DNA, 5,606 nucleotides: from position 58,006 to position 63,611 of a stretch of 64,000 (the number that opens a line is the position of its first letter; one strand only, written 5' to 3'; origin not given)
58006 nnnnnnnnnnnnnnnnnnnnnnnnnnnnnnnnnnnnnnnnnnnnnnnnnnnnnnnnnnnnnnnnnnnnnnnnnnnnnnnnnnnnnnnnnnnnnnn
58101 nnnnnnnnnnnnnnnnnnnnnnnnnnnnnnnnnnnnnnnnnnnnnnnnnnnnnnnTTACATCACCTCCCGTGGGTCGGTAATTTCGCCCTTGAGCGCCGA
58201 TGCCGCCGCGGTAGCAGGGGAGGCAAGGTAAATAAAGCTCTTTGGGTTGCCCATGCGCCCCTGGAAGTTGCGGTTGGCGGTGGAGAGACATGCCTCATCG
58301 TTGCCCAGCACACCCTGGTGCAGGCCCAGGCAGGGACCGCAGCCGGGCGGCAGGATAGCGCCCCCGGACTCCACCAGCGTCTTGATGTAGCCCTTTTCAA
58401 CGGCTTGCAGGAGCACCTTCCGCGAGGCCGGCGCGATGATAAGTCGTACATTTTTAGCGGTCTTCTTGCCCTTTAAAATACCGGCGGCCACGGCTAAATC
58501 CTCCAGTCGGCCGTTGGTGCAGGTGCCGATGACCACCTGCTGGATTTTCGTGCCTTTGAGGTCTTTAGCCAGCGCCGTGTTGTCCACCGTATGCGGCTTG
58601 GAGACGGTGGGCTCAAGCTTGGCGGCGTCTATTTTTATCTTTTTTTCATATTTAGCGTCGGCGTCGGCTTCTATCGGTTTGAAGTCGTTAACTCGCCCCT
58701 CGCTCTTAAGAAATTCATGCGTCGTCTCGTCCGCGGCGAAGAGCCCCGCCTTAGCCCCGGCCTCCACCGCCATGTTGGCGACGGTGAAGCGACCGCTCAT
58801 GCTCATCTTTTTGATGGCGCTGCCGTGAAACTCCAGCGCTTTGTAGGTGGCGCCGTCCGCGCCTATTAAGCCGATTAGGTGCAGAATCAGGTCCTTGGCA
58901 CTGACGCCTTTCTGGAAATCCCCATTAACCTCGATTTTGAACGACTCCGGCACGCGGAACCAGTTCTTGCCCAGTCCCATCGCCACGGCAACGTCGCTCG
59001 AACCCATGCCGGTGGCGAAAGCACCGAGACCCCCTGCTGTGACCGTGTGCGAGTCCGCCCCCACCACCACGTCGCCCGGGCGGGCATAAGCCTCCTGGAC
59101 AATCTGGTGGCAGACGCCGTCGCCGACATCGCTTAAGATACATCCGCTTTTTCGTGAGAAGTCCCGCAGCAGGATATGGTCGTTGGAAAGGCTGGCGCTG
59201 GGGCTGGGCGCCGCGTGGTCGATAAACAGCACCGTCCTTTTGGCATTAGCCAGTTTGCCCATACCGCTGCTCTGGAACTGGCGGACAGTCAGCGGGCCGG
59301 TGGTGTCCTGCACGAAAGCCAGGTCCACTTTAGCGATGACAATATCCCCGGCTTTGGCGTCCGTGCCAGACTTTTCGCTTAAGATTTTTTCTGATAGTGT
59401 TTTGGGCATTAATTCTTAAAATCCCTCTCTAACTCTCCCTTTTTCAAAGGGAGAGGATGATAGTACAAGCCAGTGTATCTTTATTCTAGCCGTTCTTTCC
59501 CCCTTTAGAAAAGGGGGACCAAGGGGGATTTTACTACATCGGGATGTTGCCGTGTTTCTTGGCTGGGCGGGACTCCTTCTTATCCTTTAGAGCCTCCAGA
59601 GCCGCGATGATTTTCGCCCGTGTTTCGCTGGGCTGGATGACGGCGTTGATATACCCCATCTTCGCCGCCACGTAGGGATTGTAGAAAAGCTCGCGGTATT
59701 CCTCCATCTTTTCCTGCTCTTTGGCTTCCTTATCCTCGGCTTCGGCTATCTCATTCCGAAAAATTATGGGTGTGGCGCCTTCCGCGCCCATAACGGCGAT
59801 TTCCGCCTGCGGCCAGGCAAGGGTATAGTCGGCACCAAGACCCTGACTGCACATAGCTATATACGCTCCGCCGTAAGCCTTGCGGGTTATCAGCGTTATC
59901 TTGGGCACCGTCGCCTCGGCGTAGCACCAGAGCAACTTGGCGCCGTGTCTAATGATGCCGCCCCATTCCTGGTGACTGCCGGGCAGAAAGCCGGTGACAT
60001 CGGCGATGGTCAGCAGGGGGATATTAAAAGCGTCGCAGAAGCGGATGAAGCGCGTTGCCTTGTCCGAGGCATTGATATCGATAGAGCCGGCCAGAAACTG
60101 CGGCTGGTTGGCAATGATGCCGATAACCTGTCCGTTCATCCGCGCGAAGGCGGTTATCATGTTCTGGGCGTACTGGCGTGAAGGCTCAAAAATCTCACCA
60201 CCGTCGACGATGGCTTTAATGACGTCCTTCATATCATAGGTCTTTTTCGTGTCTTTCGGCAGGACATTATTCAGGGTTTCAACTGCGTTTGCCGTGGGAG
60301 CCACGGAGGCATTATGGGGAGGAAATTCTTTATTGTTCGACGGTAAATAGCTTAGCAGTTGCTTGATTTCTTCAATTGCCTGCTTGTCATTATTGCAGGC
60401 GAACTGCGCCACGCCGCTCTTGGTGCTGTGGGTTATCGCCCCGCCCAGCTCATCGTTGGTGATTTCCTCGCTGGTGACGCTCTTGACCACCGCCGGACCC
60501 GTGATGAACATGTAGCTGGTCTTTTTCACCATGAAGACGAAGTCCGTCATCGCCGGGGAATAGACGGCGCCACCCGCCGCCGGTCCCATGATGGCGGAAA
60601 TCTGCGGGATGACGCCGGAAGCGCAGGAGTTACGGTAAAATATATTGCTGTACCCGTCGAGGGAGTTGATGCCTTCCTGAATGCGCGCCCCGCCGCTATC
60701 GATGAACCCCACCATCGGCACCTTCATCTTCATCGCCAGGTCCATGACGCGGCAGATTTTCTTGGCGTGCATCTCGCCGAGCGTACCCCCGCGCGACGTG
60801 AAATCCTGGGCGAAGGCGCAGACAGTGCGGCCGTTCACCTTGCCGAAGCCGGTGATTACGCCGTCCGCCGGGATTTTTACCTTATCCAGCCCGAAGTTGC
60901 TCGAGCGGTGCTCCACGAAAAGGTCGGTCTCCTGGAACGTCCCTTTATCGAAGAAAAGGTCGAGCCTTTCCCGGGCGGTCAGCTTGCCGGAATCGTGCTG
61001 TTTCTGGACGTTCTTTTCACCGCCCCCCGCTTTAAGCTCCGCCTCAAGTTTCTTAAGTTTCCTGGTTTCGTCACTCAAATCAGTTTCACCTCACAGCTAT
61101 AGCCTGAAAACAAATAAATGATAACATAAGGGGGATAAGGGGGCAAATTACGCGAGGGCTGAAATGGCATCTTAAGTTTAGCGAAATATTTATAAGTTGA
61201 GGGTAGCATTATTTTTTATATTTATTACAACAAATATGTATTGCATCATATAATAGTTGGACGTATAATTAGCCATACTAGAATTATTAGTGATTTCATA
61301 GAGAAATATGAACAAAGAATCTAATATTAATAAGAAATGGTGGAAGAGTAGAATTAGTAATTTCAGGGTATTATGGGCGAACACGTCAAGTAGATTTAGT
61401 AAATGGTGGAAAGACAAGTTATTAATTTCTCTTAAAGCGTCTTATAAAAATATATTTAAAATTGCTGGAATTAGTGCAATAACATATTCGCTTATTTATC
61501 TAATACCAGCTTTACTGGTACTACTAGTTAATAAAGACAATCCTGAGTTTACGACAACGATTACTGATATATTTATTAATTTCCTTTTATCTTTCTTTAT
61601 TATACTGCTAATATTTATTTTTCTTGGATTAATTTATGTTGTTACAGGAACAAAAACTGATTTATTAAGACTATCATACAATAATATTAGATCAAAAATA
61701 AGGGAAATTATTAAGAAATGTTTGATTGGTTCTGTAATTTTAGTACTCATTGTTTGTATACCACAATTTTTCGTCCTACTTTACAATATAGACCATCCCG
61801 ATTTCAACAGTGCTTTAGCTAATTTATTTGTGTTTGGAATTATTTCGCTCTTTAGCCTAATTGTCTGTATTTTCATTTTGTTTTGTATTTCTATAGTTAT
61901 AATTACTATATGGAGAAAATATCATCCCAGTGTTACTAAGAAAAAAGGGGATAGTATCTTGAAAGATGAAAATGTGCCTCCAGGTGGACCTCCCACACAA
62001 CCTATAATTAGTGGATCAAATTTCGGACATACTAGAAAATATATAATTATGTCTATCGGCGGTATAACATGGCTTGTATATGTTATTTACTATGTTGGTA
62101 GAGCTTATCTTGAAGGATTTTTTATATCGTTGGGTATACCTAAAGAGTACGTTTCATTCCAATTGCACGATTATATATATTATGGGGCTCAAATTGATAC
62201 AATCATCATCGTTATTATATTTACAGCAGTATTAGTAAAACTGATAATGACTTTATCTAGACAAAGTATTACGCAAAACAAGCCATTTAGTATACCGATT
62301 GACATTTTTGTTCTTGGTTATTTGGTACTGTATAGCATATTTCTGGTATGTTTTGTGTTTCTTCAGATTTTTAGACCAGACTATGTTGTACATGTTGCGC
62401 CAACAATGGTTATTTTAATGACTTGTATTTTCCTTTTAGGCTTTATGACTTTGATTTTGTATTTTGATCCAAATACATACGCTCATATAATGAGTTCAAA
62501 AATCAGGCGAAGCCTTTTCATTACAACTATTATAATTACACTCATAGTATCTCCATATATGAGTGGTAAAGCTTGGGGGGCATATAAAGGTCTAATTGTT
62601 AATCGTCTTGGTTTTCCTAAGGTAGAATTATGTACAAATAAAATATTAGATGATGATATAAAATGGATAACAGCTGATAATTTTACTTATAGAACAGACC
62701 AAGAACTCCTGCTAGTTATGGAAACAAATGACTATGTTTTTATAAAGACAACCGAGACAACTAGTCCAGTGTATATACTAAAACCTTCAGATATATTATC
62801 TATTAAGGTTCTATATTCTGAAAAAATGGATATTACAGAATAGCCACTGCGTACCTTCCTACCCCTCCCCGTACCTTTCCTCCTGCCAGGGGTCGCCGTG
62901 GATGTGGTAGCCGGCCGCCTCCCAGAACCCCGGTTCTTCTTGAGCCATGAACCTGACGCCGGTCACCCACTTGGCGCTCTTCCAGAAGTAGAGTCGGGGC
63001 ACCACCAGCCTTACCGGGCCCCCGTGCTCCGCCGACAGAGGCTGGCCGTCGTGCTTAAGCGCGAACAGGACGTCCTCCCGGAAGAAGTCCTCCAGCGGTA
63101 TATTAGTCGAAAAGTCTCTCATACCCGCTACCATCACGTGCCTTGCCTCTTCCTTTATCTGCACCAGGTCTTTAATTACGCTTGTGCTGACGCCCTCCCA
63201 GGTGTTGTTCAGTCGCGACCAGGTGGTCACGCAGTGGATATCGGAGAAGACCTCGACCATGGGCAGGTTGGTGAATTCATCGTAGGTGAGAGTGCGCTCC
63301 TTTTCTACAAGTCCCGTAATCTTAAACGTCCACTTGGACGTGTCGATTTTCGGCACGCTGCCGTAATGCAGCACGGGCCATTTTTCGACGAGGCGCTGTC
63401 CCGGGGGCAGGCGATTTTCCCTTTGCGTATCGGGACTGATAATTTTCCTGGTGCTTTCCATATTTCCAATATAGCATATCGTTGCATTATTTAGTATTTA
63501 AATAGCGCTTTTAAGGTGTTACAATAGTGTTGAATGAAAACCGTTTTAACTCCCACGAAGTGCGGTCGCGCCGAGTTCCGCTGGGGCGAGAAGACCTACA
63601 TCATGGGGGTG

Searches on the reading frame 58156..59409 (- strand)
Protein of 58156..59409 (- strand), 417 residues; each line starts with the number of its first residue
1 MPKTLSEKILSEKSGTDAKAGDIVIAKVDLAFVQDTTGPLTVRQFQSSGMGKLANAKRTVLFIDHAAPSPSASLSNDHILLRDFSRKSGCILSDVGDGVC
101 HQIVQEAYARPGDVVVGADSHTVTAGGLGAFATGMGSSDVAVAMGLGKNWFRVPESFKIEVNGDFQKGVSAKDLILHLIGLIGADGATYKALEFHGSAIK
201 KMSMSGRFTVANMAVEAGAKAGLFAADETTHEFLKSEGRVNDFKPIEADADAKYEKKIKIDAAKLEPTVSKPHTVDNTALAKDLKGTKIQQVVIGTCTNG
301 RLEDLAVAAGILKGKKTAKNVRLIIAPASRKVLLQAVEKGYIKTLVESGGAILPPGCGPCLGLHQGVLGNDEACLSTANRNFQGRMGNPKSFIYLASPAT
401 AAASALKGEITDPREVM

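Call 49: search_protein_families(library=pfam, proteins=[window:58156-59409:-], max_evalue=0.00001)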
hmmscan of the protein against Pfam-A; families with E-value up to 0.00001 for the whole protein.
window:58156-59409:- (417 aa): 1 family
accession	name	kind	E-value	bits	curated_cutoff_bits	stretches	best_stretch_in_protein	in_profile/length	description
PF00330.25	Aconitase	-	1.5e-102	344.4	28.7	2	7-278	1-300/463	Aconitase family (aconitate hydratase)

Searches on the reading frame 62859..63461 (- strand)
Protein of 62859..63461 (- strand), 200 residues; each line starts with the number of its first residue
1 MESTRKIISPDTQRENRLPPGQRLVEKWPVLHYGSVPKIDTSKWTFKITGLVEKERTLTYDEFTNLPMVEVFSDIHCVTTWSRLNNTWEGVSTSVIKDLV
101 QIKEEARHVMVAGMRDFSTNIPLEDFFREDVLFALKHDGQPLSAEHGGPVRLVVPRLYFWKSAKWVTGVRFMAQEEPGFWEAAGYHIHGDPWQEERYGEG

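Call 49: search_protein_families(library=pfam, proteins=[window:62859-63461:-], max_evalue=0.00001)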
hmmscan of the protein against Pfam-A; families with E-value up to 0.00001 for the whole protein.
window:62859-63461:- (200 aa): 1 family
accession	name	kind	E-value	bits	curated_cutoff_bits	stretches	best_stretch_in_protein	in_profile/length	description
PF00174.25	Oxidored_molyb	-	3.3e-43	147.6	24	1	34-180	2-169/169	Oxidoreductase molybdopterin binding domain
